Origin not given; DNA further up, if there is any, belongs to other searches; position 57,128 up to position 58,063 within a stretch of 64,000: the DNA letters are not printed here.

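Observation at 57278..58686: Translationally coupled pair: uncharacterised 258-aa protein and a minimal 211-aa radical-SAM enzyme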

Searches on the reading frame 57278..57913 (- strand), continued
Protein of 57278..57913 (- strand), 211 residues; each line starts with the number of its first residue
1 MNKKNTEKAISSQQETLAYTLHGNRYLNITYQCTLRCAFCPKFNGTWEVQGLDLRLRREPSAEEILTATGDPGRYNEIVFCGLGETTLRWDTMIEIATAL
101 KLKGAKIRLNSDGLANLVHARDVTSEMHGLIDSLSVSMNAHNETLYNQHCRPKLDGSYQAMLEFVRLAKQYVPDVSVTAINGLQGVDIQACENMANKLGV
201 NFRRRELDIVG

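Call 42: search_protein_families(library=ncbifam, proteins=[L083:5633-6565:+, L083:6566-7573:+, L083:7773-8687:+], max_evalue=0.00001)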
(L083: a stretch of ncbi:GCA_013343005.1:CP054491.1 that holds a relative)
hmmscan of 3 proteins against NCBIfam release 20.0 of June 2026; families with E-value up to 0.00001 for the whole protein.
L083:5633-6565:+ (310 aa): 12 families
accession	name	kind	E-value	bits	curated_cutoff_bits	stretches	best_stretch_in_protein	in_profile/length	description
TIGR01212.1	TIGR01212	equivalog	2.7e-109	364.9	180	1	7-301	2-297/302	tRNA modification radical SAM protein MnmL/YtqA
TIGR01211.1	ELP3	subfamily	7.9e-19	67.5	350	1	109-263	188-341/522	tRNA uridine(34) 5-carboxymethylaminomethyl modification radical SAM/GNAT enzyme Elp3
TIGR04013.1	B12_SAM_MJ_1487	hypoth_equivalog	7e-12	44.9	251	1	120-230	247-356/382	TIGR04013 family B12-binding domain/radical SAM domain-containing protein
NF006067.1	PRK08208.1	equivalog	2.6e-10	39.8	380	1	66-234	71-242/427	STM4012 family radical SAM protein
NF006065.0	PRK08207.2-4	equivalog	9.2e-10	38.1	922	1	120-236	267-383/484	coproporphyrinogen III oxidase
TIGR03994.1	rSAM_HemZ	equivalog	1.6e-08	34.1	321.4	1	121-253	181-311/401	coproporphyrinogen dehydrogenase HemZ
TIGR04107.1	rSAM_HutW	equivalog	2.8e-07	29.7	400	1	147-242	157-254/419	heme anaerobic degradation radical SAM methyltransferase ChuW/HutW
TIGR04014.1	B12_SAM_MJ_0865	equivalog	3.7e-06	26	360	1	43-211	171-338/434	methyl-coenzyme M reductase glutamine C-methyltransferase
NF006060.0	PRK08207.1-3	equivalog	3.8e-06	25.9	653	1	101-230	228-355/477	coproporphyrinogen III oxidase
TIGR00539.1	hemN_rel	equivalog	5.4e-06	25.8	205.4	1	145-233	114-203/361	radical SAM family heme chaperone HemW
TIGR04072.2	rSAM_ladder_B12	equivalog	7.9e-06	24.8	360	1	145-209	285-349/443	lipid biosynthesis B12-binding/radical SAM protein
TIGR01210.1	TIGR01210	equivalog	9.7e-06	25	212.15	0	100-238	89-229/313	archaeosine biosynthesis radical SAM protein RaSEA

L083:6566-7573:+ (335 aa): 2 families
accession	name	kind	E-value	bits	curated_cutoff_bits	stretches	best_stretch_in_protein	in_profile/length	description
NF047963.1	quinone_UbiU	equivalog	9.8e-163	541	440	1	5-335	1-331/331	ubiquinone anaerobic biosynthesis protein UbiU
NF011996.0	PRK15452.1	equivalog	3.8e-48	164.4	534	1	3-208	3-203/449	prephenate-dependent tRNA uridine(34) hydroxylase TrhP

L083:7773-8687:+ (304 aa): 2 families
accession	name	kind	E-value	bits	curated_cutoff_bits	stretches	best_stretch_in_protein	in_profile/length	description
NF047965.1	quinone_UbiV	equivalog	1.5e-124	415.3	275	1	2-292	1-292/292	ubiquinone anaerobic biosynthesis protein UbiV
NF011991.0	PRK15447.1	equivalog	1.6e-124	415.2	283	1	1-295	1-300/302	U32 family peptidase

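Call 57: predict_structure(alignment_id=A2)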
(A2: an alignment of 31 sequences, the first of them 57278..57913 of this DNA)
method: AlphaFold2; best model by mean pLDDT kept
length: 211 residues; sequences in the alignment: 31
mean_pLDDT: 86.7   pTM: 0.84
mean pLDDT of the five models: 86.7, 86.6, 86.4, 86.3, 85.2
residues with pLDDT >= 90: 136; 70-90: 41; 50-70: 22; < 50: 12
segments of 3 or more residues with pLDDT < 50: 2-12
pLDDT, mean of each block of 10 residues (from residue 1): 45 78 93 65 65 86 97 97 84 98 98 92 98 94 87 83 97 96 92 98 83 48
secondary structure, 60 per line:
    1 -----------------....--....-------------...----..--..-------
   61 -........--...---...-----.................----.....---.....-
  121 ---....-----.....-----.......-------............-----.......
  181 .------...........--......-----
elements in order: E18-21 E24-27 H62-69 E78-80 H86-102 E107-111 H115-119 H124-127 E133-137 H143-149 H157-168 E174-181 H188-198 E201-206

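Call 73: search_protein_families(library=pfam, alignment_id=A3, max_evalue=0.00001)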
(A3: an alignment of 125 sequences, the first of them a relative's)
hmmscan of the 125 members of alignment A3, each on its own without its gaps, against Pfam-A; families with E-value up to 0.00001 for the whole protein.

A. member 1, L088:1616-2749:+ (377 aa): 0 families

B. families by the number of members that match (of 125 scanned): 61 families (the first 25 are shown)
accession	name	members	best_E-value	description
PF16199.10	Radical_SAM_C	13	5.8e-31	Radical_SAM C-terminal domain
PF04055.27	Radical_SAM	13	4e-20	Radical SAM superfamily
PF01136.24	Peptidase_U32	9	5.2e-66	Peptidase family U32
PF03060.21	NMO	9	2.7e-34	Nitronate monooxygenase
PF07786.18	HGSNAT_cat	6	3.6e-70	Heparan-alpha-glucosaminide N-acetyltransferase, catalytic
PF13548.11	DUF4126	3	9.4e-58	Domain of unknown function (DUF4126)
PF00122.25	E1-E2_ATPase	3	1.8e-54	E1-E2 ATPase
PF00702.32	Hydrolase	3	6.6e-37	haloacid dehalogenase-like hydrolase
PF00072.30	Response_reg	3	3.4e-23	Response regulator receiver domain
PF00486.34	Trans_reg_C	3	7.5e-22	Transcriptional regulatory protein, C terminal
PF03695.18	UPF0149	3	2.4e-20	Uncharacterised protein family (UPF0149)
PF00512.31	HisKA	3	5.7e-16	His Kinase A (phospho-acceptor) domain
PF00403.32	HMA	3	1.9e-15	Heavy-metal-associated domain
PF02810.21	SEC-C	3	1.3e-10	SEC-C motif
PF08282.18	Hydrolase_3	3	5.7e-07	haloacid dehalogenase-like hydrolase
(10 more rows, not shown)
